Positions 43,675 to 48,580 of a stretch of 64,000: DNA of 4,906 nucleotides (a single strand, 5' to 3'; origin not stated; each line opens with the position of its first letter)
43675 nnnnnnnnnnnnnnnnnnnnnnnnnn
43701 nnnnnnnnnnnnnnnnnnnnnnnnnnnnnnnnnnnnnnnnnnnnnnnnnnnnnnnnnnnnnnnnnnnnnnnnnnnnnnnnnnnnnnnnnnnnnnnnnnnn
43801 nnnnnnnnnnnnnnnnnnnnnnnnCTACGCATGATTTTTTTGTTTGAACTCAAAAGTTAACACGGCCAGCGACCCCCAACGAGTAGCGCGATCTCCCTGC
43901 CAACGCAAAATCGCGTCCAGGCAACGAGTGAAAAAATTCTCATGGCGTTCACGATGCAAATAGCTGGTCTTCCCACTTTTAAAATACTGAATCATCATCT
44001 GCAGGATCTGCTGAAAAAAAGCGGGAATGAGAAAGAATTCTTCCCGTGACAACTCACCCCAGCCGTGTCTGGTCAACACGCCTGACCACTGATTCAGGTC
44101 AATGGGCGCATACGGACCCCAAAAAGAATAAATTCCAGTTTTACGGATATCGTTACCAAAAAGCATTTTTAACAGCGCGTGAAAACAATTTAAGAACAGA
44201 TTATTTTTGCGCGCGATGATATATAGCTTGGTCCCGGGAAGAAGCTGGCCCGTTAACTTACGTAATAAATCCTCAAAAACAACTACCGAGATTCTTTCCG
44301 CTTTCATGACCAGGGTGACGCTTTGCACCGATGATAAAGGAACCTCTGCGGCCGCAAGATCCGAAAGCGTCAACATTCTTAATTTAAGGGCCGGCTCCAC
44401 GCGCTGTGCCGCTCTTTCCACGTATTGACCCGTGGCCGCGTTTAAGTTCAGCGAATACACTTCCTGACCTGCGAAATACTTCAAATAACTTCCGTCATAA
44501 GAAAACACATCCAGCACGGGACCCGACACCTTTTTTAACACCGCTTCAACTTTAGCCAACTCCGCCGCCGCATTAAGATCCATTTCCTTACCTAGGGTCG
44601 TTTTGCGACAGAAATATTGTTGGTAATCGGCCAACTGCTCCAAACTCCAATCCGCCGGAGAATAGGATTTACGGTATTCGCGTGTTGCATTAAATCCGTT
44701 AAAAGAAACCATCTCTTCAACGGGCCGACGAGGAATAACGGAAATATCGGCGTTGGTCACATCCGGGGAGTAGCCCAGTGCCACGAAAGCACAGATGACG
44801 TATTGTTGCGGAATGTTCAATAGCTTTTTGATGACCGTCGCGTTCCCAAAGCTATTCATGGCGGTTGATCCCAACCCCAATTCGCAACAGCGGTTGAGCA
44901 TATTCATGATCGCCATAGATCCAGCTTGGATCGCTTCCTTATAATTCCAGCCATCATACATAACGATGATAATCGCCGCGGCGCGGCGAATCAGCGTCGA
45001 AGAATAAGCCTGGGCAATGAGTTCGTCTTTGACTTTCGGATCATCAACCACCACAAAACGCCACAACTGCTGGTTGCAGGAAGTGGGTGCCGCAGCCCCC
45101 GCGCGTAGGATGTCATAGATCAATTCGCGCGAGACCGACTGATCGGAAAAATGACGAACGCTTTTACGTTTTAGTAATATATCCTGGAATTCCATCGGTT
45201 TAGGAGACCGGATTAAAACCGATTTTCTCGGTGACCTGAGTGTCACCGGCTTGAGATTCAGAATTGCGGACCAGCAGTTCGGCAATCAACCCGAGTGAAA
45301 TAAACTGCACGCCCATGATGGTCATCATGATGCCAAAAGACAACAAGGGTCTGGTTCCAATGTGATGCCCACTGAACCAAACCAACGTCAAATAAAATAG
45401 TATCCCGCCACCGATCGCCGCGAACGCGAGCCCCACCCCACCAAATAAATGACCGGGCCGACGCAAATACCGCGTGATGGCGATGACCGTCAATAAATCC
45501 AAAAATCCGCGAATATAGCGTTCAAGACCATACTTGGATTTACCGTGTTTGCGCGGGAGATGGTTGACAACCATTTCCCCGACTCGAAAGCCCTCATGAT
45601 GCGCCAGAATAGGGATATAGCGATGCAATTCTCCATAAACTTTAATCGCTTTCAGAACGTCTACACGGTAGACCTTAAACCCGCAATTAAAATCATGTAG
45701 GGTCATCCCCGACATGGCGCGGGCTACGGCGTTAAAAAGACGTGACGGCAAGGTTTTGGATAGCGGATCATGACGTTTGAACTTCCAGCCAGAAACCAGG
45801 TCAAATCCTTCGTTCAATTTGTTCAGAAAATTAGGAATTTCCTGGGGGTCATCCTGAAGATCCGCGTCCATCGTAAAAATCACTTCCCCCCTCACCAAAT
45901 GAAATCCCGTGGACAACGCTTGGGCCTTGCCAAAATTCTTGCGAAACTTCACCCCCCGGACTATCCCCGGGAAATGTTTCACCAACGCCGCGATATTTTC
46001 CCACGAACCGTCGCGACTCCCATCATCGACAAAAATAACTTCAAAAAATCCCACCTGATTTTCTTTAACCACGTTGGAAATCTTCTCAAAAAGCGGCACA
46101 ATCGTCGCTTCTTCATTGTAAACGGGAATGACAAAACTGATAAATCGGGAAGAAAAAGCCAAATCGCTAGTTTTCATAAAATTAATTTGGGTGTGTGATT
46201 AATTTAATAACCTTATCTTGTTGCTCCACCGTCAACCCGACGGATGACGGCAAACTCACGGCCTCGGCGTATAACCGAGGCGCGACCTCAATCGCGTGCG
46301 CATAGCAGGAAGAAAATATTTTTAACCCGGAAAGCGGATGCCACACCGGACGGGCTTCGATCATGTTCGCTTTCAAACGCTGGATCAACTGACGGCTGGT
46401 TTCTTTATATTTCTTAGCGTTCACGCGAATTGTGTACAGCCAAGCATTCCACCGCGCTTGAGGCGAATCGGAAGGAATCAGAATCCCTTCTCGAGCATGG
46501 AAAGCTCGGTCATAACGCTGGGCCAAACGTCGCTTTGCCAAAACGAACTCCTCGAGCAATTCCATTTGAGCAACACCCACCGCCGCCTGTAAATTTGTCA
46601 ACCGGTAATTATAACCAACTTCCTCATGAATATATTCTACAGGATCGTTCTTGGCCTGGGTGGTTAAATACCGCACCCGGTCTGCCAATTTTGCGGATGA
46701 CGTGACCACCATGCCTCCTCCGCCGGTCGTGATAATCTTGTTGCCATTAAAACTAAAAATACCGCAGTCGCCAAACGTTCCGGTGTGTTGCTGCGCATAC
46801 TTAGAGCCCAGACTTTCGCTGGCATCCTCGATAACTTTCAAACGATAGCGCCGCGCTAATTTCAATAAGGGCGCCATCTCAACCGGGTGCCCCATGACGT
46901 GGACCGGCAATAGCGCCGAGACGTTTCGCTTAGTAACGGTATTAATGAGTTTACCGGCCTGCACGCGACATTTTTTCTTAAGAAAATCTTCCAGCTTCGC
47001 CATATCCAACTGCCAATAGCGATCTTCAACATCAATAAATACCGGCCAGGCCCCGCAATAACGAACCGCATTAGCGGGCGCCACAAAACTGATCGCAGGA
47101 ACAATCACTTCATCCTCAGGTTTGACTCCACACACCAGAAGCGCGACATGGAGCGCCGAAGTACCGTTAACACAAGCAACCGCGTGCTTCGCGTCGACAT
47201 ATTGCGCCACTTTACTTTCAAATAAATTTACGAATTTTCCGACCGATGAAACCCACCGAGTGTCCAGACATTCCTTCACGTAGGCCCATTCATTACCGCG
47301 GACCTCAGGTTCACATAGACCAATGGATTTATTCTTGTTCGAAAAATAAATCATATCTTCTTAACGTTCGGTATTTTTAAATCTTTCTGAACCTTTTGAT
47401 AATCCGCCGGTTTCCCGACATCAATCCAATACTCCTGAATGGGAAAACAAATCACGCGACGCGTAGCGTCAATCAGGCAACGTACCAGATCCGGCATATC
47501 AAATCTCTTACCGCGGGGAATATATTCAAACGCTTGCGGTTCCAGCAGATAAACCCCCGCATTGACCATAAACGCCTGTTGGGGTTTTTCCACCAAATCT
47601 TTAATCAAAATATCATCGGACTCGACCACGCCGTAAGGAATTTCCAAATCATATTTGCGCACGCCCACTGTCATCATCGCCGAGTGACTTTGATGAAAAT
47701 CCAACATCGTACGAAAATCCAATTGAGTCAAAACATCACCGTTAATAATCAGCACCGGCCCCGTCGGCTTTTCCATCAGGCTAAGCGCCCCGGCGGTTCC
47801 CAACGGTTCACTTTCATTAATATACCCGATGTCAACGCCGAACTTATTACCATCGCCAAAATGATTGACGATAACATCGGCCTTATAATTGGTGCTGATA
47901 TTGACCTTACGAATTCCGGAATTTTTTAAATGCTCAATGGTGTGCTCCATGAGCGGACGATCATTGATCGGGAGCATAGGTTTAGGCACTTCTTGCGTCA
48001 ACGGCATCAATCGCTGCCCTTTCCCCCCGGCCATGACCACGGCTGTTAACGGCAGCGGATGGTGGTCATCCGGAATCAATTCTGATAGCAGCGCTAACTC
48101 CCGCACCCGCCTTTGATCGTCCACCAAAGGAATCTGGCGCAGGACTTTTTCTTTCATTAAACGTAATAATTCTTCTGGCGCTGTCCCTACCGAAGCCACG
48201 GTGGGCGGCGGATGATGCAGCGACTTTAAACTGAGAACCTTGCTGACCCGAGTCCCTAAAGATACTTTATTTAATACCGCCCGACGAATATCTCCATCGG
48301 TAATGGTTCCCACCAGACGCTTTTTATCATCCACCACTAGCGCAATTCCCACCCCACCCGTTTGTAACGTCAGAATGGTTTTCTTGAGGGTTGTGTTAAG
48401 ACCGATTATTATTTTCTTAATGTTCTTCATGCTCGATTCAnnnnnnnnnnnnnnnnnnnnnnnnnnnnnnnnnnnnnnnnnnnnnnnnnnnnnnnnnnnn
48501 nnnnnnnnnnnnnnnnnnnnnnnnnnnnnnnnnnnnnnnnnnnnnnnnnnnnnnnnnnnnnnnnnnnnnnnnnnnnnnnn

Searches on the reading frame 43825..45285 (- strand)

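Call 7: search_protein_families(library=pfam, proteins=[window:43825-45285:-], max_evalue=0.01)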
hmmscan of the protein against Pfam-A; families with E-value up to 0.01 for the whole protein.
window:43825-45285:- (486 aa): 2 families
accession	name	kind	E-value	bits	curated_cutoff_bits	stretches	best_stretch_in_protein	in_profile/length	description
PF00881.29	Nitroreductase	-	5e-23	82.5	23.5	2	38-93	2-57/167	Nitroreductase family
PF14512.11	TM1586_NiRdase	-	2.8e-07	30.8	27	1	39-86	141-190/215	Putative TM nitroreductase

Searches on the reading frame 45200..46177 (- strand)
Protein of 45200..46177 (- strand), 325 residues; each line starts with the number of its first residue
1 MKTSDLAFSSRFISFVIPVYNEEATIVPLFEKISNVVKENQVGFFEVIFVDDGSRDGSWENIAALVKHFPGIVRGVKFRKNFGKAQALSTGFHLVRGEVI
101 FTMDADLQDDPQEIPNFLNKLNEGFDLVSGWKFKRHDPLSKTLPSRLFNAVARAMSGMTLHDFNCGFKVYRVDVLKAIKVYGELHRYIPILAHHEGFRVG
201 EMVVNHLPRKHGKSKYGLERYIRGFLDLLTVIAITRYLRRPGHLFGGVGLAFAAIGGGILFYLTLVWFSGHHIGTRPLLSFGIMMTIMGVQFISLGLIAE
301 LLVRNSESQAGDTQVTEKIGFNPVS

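Call 7: search_protein_families(library=pfam, proteins=[window:45200-46177:-], max_evalue=0.01)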
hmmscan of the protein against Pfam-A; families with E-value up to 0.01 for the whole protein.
window:45200-46177:- (325 aa): 3 families
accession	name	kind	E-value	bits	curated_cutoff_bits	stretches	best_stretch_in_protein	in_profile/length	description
PF00535.33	Glycos_transf_2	-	5.3e-30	105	23.3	1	14-177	1-166/168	Glycosyl transferase family 2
PF10111.15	Glyco_tranf_2_2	-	3.1e-05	24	27.3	1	14-107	1-92/276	Glycosyltransferase like family 2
PF13641.12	Glyco_tranf_2_3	-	0.00021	21.8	27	1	13-138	3-129/230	Glycosyltransferase like family 2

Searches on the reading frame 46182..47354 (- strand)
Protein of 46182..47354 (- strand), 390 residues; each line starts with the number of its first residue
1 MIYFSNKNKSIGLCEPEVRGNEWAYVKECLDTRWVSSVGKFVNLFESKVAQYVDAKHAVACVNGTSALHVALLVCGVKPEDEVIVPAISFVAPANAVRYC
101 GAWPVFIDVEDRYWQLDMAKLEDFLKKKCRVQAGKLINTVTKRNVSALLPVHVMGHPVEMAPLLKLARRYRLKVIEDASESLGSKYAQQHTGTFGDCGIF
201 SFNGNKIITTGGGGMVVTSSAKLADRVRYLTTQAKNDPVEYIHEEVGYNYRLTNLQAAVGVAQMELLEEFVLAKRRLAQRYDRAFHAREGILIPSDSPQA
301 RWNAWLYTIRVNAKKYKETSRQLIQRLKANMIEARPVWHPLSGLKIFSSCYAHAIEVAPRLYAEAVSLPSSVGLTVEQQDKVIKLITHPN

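Call 7: search_protein_families(library=pfam, proteins=[window:46182-47354:-], max_evalue=0.01)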
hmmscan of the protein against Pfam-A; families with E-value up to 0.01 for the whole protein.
window:46182-47354:- (390 aa): 3 families
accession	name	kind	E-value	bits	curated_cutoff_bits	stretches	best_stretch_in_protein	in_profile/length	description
PF01041.23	DegT_DnrJ_EryC1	-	8.7e-99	331.6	19.8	1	20-386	5-359/360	DegT/DnrJ/EryC1/StrS aminotransferase family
PF00155.27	Aminotran_1_2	-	3.1e-09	37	19.7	1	44-129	46-141/361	Aminotransferase class I and II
PF01212.27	Beta_elim_lyase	-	0.0075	16.1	27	0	42-221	34-214/288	Beta-eliminating lyase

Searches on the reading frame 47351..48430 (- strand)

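Call 8: search_protein_families(library=pfam, proteins=[window:47351-48430:-], max_evalue=0.01)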
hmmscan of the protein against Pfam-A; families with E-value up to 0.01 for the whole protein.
window:47351-48430:- (359 aa): 4 families
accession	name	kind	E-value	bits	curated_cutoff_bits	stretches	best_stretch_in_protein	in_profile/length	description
PF00483.29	NTP_transferase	-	2e-48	165.6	21.2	1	130-351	2-242/245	Nucleotidyl transferase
PF00571.33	CBS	-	3.1e-10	40.6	24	1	7-53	10-56/57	CBS domain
PF12804.13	NTP_transf_3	-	1.8e-09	38.4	27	1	130-247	1-112/160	MobA-like NTP transferase domain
PF01128.25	IspD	-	0.0055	16.9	27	1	129-179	2-50/221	2-C-methyl-D-erythritol 4-phosphate cytidylyltransferase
